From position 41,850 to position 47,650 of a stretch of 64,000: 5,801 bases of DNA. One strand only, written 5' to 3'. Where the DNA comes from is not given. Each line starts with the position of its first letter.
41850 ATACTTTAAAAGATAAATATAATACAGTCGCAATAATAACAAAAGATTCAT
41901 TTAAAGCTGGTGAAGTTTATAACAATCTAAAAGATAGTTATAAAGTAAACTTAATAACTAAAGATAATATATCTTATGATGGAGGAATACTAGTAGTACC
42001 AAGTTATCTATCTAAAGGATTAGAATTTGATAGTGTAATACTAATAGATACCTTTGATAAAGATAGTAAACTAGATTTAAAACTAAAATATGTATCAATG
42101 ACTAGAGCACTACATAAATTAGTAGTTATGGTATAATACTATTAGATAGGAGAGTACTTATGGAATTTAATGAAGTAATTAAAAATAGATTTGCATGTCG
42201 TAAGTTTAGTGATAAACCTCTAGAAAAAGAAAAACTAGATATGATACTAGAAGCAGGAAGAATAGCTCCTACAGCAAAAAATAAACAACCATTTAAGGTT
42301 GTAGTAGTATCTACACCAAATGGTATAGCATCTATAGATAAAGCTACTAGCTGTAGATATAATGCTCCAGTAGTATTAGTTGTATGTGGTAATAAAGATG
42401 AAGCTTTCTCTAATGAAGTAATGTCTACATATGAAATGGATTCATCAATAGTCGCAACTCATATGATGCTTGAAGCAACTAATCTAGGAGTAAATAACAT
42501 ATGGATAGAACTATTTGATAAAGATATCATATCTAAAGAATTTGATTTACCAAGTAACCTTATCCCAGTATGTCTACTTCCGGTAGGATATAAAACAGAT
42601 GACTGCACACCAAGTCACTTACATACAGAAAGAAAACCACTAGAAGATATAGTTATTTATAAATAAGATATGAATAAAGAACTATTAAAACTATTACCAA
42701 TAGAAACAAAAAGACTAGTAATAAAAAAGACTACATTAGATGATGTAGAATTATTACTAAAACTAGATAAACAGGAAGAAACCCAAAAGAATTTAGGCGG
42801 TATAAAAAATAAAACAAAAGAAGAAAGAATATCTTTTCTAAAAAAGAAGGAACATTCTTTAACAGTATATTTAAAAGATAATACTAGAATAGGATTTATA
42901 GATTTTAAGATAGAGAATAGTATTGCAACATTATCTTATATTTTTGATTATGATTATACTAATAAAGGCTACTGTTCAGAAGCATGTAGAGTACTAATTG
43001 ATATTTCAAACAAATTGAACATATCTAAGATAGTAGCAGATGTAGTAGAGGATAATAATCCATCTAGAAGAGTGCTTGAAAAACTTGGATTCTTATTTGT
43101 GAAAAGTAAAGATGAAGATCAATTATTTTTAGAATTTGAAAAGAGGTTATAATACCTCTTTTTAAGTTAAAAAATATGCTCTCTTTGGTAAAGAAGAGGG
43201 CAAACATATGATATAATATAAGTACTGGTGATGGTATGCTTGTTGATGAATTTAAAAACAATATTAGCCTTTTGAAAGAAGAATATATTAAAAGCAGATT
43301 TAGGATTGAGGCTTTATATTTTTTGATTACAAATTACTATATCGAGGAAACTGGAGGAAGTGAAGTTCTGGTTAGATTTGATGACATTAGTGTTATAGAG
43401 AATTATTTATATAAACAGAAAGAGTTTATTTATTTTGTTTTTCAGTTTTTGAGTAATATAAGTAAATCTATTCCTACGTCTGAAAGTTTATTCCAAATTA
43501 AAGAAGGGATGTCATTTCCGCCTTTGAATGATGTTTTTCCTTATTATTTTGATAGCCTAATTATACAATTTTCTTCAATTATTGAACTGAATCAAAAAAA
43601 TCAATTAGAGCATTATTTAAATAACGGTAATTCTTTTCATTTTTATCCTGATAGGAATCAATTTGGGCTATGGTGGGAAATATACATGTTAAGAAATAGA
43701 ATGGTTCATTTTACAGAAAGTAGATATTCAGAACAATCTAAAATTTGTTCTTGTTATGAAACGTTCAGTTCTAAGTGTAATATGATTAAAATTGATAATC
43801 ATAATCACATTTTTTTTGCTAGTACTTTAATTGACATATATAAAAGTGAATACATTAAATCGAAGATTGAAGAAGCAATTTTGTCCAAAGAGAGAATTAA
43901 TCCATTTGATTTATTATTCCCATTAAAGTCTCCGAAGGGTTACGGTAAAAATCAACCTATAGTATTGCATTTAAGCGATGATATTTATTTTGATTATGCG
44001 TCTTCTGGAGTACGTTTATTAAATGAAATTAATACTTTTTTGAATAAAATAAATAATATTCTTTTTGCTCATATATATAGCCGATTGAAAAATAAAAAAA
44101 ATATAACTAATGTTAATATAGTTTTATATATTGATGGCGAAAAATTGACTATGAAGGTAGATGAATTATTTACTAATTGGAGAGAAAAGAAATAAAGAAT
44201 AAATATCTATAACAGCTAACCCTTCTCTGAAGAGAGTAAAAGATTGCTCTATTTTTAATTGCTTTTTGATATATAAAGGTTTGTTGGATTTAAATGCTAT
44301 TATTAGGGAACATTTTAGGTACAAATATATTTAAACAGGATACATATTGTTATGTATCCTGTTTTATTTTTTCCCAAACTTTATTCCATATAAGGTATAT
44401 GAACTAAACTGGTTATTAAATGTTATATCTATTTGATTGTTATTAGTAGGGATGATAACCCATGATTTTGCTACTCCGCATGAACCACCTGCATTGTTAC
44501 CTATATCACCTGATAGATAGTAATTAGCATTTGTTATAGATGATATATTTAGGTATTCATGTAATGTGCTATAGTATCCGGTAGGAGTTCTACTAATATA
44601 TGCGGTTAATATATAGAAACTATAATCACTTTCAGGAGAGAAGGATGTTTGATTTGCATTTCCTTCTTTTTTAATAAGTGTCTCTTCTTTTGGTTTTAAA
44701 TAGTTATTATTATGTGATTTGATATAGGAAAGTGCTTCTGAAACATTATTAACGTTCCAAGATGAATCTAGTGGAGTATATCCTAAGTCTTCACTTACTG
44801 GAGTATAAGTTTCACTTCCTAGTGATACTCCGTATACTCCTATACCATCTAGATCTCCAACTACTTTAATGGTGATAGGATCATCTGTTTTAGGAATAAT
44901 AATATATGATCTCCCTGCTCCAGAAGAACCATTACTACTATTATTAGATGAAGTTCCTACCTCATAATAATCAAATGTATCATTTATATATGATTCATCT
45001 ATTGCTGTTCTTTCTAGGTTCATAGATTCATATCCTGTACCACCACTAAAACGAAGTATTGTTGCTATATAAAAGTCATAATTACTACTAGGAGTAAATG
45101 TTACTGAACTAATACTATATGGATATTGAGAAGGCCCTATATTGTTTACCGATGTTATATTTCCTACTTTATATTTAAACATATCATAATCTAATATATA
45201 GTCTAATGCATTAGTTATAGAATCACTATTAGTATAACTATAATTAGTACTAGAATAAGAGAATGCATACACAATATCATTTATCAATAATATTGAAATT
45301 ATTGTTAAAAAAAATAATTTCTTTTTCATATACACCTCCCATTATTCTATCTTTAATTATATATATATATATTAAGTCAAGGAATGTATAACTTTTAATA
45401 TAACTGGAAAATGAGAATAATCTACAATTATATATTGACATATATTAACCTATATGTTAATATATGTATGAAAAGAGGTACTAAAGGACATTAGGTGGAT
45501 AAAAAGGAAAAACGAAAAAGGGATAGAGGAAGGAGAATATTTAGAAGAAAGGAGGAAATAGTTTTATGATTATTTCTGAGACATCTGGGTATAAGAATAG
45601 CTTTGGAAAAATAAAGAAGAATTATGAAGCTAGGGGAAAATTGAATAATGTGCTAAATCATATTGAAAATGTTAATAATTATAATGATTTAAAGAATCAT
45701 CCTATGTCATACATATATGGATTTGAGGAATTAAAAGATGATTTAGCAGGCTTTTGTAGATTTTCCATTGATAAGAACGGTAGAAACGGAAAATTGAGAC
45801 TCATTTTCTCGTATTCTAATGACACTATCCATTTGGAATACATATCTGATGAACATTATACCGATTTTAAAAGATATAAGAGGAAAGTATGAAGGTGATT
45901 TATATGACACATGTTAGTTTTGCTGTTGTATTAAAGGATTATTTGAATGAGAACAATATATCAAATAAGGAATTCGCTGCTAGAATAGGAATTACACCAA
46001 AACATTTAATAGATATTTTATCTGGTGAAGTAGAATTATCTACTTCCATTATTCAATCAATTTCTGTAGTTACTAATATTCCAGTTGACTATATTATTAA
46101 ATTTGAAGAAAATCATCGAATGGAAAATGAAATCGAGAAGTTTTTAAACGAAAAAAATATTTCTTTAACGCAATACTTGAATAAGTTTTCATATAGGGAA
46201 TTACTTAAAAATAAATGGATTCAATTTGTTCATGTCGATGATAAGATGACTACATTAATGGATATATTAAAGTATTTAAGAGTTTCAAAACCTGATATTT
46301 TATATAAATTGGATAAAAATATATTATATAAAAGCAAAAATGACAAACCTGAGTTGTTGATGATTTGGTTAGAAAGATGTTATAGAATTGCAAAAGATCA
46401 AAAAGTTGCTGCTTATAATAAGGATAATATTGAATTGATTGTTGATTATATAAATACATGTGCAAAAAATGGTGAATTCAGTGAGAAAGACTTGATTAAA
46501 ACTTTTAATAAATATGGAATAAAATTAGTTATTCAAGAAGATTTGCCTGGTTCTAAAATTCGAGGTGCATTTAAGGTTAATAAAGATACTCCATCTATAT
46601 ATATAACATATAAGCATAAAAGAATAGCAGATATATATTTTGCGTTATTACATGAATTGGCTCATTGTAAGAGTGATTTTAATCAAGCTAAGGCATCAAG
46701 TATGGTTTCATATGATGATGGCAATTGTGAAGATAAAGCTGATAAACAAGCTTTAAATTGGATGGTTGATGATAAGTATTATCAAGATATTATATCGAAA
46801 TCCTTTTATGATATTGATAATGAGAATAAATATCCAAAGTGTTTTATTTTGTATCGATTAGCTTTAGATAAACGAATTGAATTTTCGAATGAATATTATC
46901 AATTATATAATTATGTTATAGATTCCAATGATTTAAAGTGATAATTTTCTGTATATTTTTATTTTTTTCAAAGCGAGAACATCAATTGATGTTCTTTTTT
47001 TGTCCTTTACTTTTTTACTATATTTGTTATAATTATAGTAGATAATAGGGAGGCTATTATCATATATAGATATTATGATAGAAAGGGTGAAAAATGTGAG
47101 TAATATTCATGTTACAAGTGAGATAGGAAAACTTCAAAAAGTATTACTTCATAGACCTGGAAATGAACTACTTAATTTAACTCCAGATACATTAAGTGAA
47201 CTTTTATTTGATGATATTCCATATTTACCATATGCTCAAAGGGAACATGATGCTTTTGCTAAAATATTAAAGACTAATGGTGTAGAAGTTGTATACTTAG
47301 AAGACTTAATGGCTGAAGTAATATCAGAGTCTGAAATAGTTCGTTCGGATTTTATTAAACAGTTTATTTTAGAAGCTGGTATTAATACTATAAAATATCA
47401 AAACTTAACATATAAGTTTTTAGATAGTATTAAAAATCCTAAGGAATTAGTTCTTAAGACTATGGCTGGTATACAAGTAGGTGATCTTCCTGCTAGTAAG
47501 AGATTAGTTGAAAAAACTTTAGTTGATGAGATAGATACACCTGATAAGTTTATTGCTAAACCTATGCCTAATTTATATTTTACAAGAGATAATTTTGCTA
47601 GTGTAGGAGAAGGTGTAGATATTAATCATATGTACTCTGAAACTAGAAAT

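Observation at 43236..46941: Small accessory islet: Rx4H (HEPN-like) protein, duplicated-domain secreted protein, HigB-like toxin + HTH-ImmA/IrrE regulator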

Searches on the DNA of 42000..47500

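Call 97: search_rna_families(source=window, start=42000, end=47500, threshold=evalue, max_evalue=1)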
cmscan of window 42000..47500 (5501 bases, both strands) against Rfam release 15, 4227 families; matches with E-value up to 1: 1.
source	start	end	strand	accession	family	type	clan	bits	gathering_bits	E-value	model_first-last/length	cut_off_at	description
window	43131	43170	+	RF04295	mir-329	Gene; miRNA;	CL00149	21.1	76.8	0.62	1-80/80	no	mir-329 microRNA precursor family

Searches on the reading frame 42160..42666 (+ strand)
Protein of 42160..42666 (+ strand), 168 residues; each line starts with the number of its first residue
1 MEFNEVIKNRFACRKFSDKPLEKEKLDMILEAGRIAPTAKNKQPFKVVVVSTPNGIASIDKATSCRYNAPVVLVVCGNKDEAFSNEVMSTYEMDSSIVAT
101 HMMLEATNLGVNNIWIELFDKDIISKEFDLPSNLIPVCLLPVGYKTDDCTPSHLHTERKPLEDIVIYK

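Call 3: search_protein_families(library=pfam, proteins=[window:42160-42666:+], max_evalue=1)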
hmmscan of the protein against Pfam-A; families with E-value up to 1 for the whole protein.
window:42160-42666:+ (168 aa): 3 families
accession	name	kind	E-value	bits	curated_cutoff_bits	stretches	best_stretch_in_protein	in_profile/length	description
PF00881.29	Nitroreductase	-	5.3e-23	82.5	23.5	2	7-63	1-57/167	Nitroreductase family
PF14512.11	TM1586_NiRdase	-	2.6e-13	50.5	27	1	4-167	3-151/215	Putative TM nitroreductase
PF16070.11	Ig_TMEM132_4th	-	0.042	14.2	27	1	40-107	21-88/98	TMEM132 fourth domain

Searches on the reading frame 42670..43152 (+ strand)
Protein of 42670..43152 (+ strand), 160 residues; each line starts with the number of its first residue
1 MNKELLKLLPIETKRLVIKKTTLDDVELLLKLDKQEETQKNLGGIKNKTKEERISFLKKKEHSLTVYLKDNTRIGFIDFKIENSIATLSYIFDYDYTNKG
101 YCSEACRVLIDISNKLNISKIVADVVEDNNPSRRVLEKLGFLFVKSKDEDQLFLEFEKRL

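Call 3: search_protein_families(library=pfam, proteins=[window:42670-43152:+], max_evalue=1)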
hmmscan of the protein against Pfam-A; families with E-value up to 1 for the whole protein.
window:42670-43152:+ (160 aa): 5 families
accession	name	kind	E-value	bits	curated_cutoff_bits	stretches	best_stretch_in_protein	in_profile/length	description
PF13302.13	Acetyltransf_3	-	4.6e-18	66.7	25.4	1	15-141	1-137/138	Acetyltransferase (GNAT) domain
PF00583.31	Acetyltransf_1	-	2.1e-10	41.3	20.7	1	53-141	24-116/116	Acetyltransferase (GNAT) family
PF13420.13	Acetyltransf_4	-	4.2e-05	24.1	24.3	1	36-145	35-138/155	Acetyltransferase (GNAT) domain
PF08445.16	FR47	-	0.003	18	22.1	1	118-142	54-78/86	FR47-like protein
PF13523.12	Acetyltransf_8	-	0.19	11.8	27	1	95-145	90-141/145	Acetyltransferase (GNAT) domain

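Call 80: search_protein_families(library=padloc, proteins=[window:42670-43152:+], max_evalue=0.001)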
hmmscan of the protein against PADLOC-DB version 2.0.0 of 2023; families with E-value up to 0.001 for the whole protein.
window:42670-43152:+ (160 aa): 1 family
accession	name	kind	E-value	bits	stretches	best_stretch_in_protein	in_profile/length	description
PDLC02282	AbiEi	-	1.5e-05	22.5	1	47-149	117-213/260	AbiEi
